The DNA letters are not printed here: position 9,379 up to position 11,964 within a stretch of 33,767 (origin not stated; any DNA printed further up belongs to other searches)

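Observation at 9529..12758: Orphan glycyl radical enzyme with a Cys-Trp-Glu loop, attached to a sugar importer: candidate new GRE chemistry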

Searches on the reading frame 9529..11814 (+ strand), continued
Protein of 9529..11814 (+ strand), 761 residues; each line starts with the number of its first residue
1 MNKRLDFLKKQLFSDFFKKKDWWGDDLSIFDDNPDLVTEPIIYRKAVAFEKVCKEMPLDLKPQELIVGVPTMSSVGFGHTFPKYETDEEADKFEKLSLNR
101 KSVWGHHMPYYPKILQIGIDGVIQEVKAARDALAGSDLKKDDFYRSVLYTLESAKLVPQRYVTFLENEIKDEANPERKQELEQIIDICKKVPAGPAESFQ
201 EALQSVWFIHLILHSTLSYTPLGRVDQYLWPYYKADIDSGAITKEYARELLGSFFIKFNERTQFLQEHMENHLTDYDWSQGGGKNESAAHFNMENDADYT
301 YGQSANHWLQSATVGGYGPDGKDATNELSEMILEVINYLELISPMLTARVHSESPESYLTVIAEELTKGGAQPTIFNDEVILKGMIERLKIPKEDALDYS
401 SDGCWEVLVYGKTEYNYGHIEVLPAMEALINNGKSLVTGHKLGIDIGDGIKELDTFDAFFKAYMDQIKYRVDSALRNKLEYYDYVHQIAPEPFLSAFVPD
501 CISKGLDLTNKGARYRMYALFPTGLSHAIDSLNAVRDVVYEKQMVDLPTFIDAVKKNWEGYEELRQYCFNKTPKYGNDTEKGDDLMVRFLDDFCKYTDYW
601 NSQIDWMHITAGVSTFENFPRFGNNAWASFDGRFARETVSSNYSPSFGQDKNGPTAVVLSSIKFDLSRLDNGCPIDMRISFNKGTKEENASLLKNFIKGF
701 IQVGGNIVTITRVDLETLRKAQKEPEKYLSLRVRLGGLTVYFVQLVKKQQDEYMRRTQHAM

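Call 44: search_protein_families(library=ncbifam, proteins=[L006:6448-8823:+, L008:13556-15247:+, L004:13265-14455:+], max_evalue=1e-10)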
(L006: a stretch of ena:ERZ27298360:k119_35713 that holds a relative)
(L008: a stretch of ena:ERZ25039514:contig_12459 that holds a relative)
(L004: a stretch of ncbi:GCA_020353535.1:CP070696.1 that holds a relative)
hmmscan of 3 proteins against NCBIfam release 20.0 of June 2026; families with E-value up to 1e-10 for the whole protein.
L006:6448-8823:+ (791 aa): 11 families
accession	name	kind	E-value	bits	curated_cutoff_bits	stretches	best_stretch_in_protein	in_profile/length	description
TIGR01774.1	PFL2-3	subfamily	1.4e-243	810.7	678.2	1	14-787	3-783/786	formate C-acetyltransferase/glycerol dehydratase family glycyl radical enzyme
NF007437.0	PRK09983.1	equivalog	1e-237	791.1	1109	1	14-788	2-763/765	formate C-acetyltransferase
NF048009.1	SfplDhtHpfGKleb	equivalog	3.4e-177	591.1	1000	1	15-787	26-821/824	(2S)-3-sulfopropanediol dehydratase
TIGR04394.1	choline_CutC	equivalog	4e-169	564.7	1050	1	14-790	2-788/789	choline trimethylamine-lyase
NF043068.1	glycl_HYPD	equivalog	1.9e-164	548.8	1100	1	15-787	2-781/784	trans-4-hydroxy-L-proline dehydratase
NF048011.1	SfplDhtHpsGDes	equivalog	7.9e-163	543.7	1000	1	12-788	21-819/821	(2S)-3-sulfopropanediol dehydratase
NF033718.1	indole_decarb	equivalog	3.5e-112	376.2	1100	1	112-789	154-867/868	indoleacetate decarboxylase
NF033715.1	glycyl_HPDL_Lrg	equivalog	7e-93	312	1150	2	197-588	268-679/901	4-hydroxyphenylacetate decarboxylase large subunit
TIGR01255.1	pyr_form_ly_1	equivalog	6.7e-41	140.6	994.2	1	254-789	234-742/744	formate C-acetyltransferase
NF038360.1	rad_fix_GrcA3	exception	5.7e-17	61.6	158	1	716-789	3-76/78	autonomous glycyl radical cofactor GrcA3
NF008341.1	PRK11127.1-1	equivalog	8.9e-11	41.6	145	0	734-788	23-77/80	autonomous glycyl radical cofactor GrcA2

L008:13556-15247:+ (563 aa): 52 families (the best 25 are shown)
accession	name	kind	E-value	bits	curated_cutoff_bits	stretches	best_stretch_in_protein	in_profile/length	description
NF004772.0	PRK06112.1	subfamily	9.2e-110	367.6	673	1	5-553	15-568/578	acetolactate synthase catalytic subunit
TIGR00118.1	acolac_lg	equivalog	5.1e-94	315.7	538.35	1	4-548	1-538/557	biosynthetic-type acetolactate synthase large subunit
NF004919.0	PRK06276.1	equivalog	4.3e-93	312.6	866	1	6-547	3-541/582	acetolactate synthase large subunit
NF006052.0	PRK08199.1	subfamily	2.5e-87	293.5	539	1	5-548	9-541/559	thiamine pyrophosphate protein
NF004710.0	PRK06048.1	equivalog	8.5e-84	282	976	1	3-548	7-541/561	acetolactate synthase large subunit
NF006187.0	PRK08322.1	equivalog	1.4e-81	274.6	509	1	7-543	5-527/548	acetolactate synthase large subunit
NF005039.0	PRK06456.1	equivalog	1.2e-77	261.8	868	1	6-544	4-544/572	acetolactate synthase large subunit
NF008431.0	PRK11269.1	equivalog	1.4e-77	261.6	791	1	9-545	9-556/591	glyoxylate carboligase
NF005860.0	PRK07789.1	equivalog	7.6e-77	259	881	1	3-548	33-582/615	acetolactate synthase large subunit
NF006377.0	PRK08611.1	equivalog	2.5e-76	257.5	742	1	12-551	12-536/576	pyruvate oxidase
NF005651.0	PRK07418.1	subfamily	9.5e-73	245.4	942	1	3-547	18-562/617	acetolactate synthase large subunit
NF006016.1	PRK08155.1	equivalog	6.3e-72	242.8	870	1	4-545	3-533/554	acetolactate synthase large subunit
NF006319.0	PRK08527.1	equivalog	6.7e-72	242.7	905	1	1-544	1-538/565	acetolactate synthase large subunit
NF006378.0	PRK08617.1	equivalog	1.2e-71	241.7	510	1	4-545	8-539/556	acetolactate synthase AlsS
NF006122.0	PRK08266.1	subfamily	2.1e-71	241.1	571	1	2-547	2-527/543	hypothetical protein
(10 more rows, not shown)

L004:13265-14455:+ (396 aa): 9 families
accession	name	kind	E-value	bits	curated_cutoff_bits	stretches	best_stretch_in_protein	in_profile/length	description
NF052479.1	LevoglcsnDh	equivalog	6.9e-56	189.6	650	1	1-385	1-386/386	levoglucosan dehydrogenase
TIGR04380.1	myo_inos_iolG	equivalog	2.2e-34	118.8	355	1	4-207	2-198/330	inositol 2-dehydrogenase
NF041392.1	XylDh_Gfo6_Halo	equivalog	2e-29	102.5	350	1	3-206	16-224/350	D-xylose 1-dehydrogenase Gfo6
NF008607.0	PRK11579.1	subfamily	2.2e-26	92.7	330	1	2-211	3-205/346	oxidoreductase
NF040723.1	UDP-GlcNAcDh_Arch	equivalog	8.8e-25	87.8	450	1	4-204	1-187/302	UDP-N-acetylglucosamine 3-dehydrogenase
NF058563.1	BT_2159_fam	equivalog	2.5e-16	59.7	650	1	4-151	1-148/350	disaccharide 3-dehydrogenase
NF052679.1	InsChiInosDhIolG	equivalog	3.6e-16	59.1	540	1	3-151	2-153/343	bifunctional inositol 2-dehydrogenase/D-chiro-inositol 1-dehydrogenase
NF007574.0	PRK10206.1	equivalog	1.9e-14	53.5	352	1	22-153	23-153/345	oxidoreductase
NF058561.1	BT_2158_fam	equivalog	3.1e-12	45.9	750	1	14-151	43-182/487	glycoside 3-dehydrogenase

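Call 45: predict_structure(alignment_id=A1)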
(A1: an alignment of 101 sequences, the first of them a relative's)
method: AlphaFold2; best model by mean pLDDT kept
length: 761 residues; sequences in the alignment: 101
mean_pLDDT: 91.4   pTM: 0.92
mean pLDDT of the five models: 91.4, 91.0, 90.7, 89.7, 89.1
residues with pLDDT >= 90: 555; 70-90: 183; 50-70: 23; < 50: 0
segments of 3 or more residues with pLDDT < 50: none
pLDDT, mean of each block of 10 residues (from residue 1): 88 85 87 95 97 93 92 68 95 93 86 97 98 88 98 98 97 96 98 98 98 89 96 98 97 93 73 81 77 75 67 95 97 95 93 97 87 93 94 96 88 92 94 92 90 95 97 93 94 96 96 95 93 98 97 97 96 93 96 97 94 81 90 89 75 91 93 86 87 95 94 93 92 82 87 87 85
secondary structure, 60 per line:
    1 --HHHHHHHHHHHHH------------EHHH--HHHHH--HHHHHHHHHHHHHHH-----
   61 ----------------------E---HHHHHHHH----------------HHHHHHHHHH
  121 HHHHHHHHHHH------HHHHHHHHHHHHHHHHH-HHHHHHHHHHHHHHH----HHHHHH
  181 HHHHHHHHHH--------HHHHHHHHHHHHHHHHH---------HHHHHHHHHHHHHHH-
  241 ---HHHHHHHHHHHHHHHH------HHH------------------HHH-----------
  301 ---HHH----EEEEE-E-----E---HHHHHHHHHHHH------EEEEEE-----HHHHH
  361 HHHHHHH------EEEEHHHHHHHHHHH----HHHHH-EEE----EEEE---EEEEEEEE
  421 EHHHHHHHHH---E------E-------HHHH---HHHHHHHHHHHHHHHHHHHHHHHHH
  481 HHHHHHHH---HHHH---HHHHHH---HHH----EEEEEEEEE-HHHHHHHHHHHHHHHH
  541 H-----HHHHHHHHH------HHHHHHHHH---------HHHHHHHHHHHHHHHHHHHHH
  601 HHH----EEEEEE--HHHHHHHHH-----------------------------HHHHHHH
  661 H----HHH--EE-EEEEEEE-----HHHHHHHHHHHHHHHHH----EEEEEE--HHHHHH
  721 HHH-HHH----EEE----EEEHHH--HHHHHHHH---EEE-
elements in order (helices of 4 or more, strands of 3 or more residues): H3-15 H34-38 H41-55 H87-94 H111-131 H138-154 H156-170 H175-190 H199-215 H225-239 H244-259 E311-315 H327-338 E345-350 H356-367 E374-377 H378-388 H393-397 E399-401 E406-409 E413-421 H422-430 H449-452 H456-488 H492-495 H499-504 E515-523 H525-541 H547-555 H562-570 H580-603 E608-613 H616-624 H654-661 E674-680 H686-702 E707-712 H715-723 E732-734 E739-741 H747-754 E758-760
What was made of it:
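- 9529..11814 (+): GRE1: 761-aa glycyl radical enzyme of the DGCWE clade (Cys404, Trp405, Glu406, His106, Gly737). AF2 pLDDT 91.4 (call 45).
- The model is confident throughout, with pLDDT 91 (call 45).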

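Call 50: fold_search(model_id=the predicted structure, library=pdb)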
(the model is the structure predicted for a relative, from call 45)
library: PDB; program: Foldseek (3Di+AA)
matches with E <= 10: 220; with E <= 0.001: 65
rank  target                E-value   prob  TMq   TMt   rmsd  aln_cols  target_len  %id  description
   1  1r8w_A                1.3e-50  1.00  0.85  0.83   4.5       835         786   26  Native structure of the B12-independent glycerol dehydratase from clostridium butyricum (released 2004-06-01)
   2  9rcp_B                8.4e-50  1.00  0.85  0.82   4.3       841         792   26  1,2-propanediol dehydratase with 0.1 % 1,3-propanediol additive (released 2025-06-11)
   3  5fau_A                1.8e-49  1.00  0.84  0.81   4.7       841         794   25  wild-type choline TMA lyase in complex with choline (released 2016-09-28)
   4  5kdp_A                2.6e-49  1.00  0.84  0.80   4.3       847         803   25  E491A mutant of choline TMA-lyase (released 2016-09-28)
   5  6vue_A                3.3e-49  1.00  0.85  0.80   4.4       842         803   25  wild-type choline TMA lyase in complex with 1-methyl-1,2,3,6-tetrahydropyridin-3-ol (released 2020-11-04)
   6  5fay_A                4.9e-49  1.00  0.85  0.80   4.4       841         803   25  Y208F mutant of choline TMA-lyase (released 2016-09-28)
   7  5a0u_A                5.1e-49  1.00  0.84  0.81   4.7       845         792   26  Structure of CutC choline lyase choline bound form from Klebsiella pneumoniae. (released 2015-07-29)
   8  9f3x_C                5.6e-49  1.00  0.84  0.81   4.7       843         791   26  CutC choline lyase in complex with cyclopropylcholine (released 2024-05-08)
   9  5fau_B                5.6e-49  1.00  0.84  0.81   4.7       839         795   25  wild-type choline TMA lyase in complex with choline (released 2016-09-28)
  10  6vue_B                7.8e-49  1.00  0.86  0.82   4.3       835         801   25  wild-type choline TMA lyase in complex with 1-methyl-1,2,3,6-tetrahydropyridin-3-ol (released 2020-11-04)
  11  9rco_A                7.8e-49  1.00  0.85  0.82   4.5       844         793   26  1,2-propanediol dehydratase with 0.1 % glycerol additive (released 2025-06-11)
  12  9ht9_A                8.6e-49  1.00  0.84  0.81   4.6       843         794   25  CutC in complex with inhibitor1 (released 2026-01-14)
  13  5fav_A                1.2e-48  1.00  0.85  0.80   4.4       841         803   25  E491Q mutant of choline TMA-lyase (released 2016-09-28)
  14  5a0u_B                1.9e-48  1.00  0.84  0.81   5.0       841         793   26  Structure of CutC choline lyase choline bound form from Klebsiella pneumoniae. (released 2015-07-29)
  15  6nd3_D                2.3e-48  1.00  0.86  0.82   4.4       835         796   25  wild-type choline TMA lyase in complex with betaine aldehyde (released 2019-01-16)
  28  5i2a_B                2.7e-46  1.00  0.83  0.76   5.2       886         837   25  1,2-propanediol Dehydration in Roseburia inulinivorans; Structural Basis for Substrate and Enantiomer Selectivity (released 2016-06-01)
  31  5i2a_A                1.6e-45  1.00  0.85  0.77   5.1       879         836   25  1,2-propanediol Dehydration in Roseburia inulinivorans; Structural Basis for Substrate and Enantiomer Selectivity (released 2016-06-01)
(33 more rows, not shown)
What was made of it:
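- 9529..11814 (+): Foldseek TM about 0.85 to GD, PD and CutC at 21-27% identity (call 50).
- On Glycyl radical enzyme superfamily (PFL-like division): TM 0.80-0.86 to more than 40 solved GREs (call 50).
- On B12-independent glycerol/propanediol dehydratases: About 26% identity to 1r8w, 5i2a and 9rco (call 50).
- Closest known: B12-independent glycerol dehydratase. Same: Best Foldseek matches: E 1e-50, TM 0.85 (call 50).
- Closest known: Archaeoglobus fulgidus PFL2. Different: 26% identity (call 50).
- The best structural matches are glycerol and propanediol dehydratases (call 50). Fold and motifs are closest to PD and GD (call 50).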

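Call 55: search_protein_families(library=pfam, proteins=[L006:2-1636:+], max_evalue=0.01)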
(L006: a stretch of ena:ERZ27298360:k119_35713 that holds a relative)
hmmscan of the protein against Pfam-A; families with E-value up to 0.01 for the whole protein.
L006:2-1636:+ (544 aa): 3 families
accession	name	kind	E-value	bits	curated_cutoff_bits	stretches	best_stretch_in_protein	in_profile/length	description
PF15714.11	SpoVT_C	-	4.4e-39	133.9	27.5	1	418-543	1-128/128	Stage V sporulation protein T C-terminal, transcription factor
PF07508.19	Recombinase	-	6.3e-25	87.8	21.1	1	1-125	1-102/102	Recombinase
PF13408.12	Zn_ribbon_recom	-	1e-11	45.4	25.3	1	140-197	2-58/58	Recombinase zinc beta ribbon domain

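Call 61: find_encoding_contigs(protein=P0008, flank=10000, max_places=1)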
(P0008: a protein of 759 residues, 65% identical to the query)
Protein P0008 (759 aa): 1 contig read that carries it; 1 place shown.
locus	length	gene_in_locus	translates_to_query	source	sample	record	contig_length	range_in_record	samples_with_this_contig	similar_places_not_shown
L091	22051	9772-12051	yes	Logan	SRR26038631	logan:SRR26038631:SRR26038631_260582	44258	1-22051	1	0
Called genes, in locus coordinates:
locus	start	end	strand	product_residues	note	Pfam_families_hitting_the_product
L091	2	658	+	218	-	?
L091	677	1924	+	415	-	PF02653:BPD_transp_2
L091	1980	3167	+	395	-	PF00532:Peripla_BP_1 (faint), PF13407:Peripla_BP_4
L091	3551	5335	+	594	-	PF02743:dCache_1, PF00672:HAMP, PF06580:His_kinase, PF02518:HATPase_c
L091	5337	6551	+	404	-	PF00072:Response_reg, PF12833:HTH_18, PF00165:HTH_AraC (weak)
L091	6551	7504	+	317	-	PF00532:Peripla_BP_1, PF13407:Peripla_BP_4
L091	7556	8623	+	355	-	PF00532:Peripla_BP_1, PF13407:Peripla_BP_4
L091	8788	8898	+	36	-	-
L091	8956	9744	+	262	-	PF01047:MarR (faint), PF08220:HTH_DeoR, PF08279:HTH_11 (weak), PF08280:HTH_Mga (weak), PF13412:HTH_24 (weak), PF00455:DeoRC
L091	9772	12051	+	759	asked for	PF02901:PFL-like, PF01228:Gly_radical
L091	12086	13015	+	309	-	PF13353:Fer4_12 (weak), PF04055:Radical_SAM, PF00037:Fer4 (faint)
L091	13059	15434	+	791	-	PF02901:PFL-like, PF01228:Gly_radical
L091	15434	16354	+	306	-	PF13353:Fer4_12, PF04055:Radical_SAM, PF12797:Fer4_2 (faint), PF13484:Fer4_16 (faint), PF00037:Fer4 (weak), PF13237:Fer4_10, PF12838:Fer4_7, PF13187:Fer4_9 (weak), +1 more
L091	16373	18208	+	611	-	-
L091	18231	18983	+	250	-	PF01791:DeoC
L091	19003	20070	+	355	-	PF14486:DUF4432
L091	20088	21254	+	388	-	PF00465:Fe-ADH, PF13685:Fe-ADH_2 (weak), PF25137:ADH_Fe_C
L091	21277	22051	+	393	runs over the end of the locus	PF04015:DUF362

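Call 62: find_encoding_contigs(protein=P0021, flank=10000, max_places=1)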
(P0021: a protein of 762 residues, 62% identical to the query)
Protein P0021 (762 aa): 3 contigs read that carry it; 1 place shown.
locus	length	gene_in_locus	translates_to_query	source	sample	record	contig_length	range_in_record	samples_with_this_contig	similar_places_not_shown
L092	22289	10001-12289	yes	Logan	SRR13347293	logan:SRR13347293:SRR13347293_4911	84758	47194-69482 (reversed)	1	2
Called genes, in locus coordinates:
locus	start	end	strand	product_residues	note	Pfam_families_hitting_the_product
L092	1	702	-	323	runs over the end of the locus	PF02653:BPD_transp_2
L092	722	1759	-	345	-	PF00356:LacI, PF00532:Peripla_BP_1, PF13407:Peripla_BP_4, PF13377:Peripla_BP_3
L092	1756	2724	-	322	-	PF01116:F_bP_aldolase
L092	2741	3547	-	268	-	PF00596:Aldolase_II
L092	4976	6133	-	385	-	PF00532:Peripla_BP_1 (weak), PF13407:Peripla_BP_4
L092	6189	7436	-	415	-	PF02653:BPD_transp_2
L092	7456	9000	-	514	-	PF00005:ABC_tran, PF13304:AAA_21 (faint), PF00005:ABC_tran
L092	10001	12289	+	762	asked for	PF02901:PFL-like, PF01228:Gly_radical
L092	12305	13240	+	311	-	PF12838:Fer4_7 (faint), PF13353:Fer4_12, PF00037:Fer4 (faint), PF12797:Fer4_2 (faint), PF12837:Fer4_6 (faint), PF04055:Radical_SAM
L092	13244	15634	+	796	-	PF02901:PFL-like, PF01228:Gly_radical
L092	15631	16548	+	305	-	PF13353:Fer4_12, PF04055:Radical_SAM, PF00037:Fer4 (faint), PF12797:Fer4_2 (faint), PF13237:Fer4_10, PF12838:Fer4_7, PF13187:Fer4_9 (weak), PF14697:Fer4_21 (weak), +2 more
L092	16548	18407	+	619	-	-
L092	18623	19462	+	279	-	PF00165:HTH_AraC, PF12833:HTH_18, PF00165:HTH_AraC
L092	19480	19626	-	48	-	-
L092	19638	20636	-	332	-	PF14486:DUF4432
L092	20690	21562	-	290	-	PF01116:F_bP_aldolase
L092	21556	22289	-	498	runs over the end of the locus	PF00370:FGGY_N, PF02782:FGGY_C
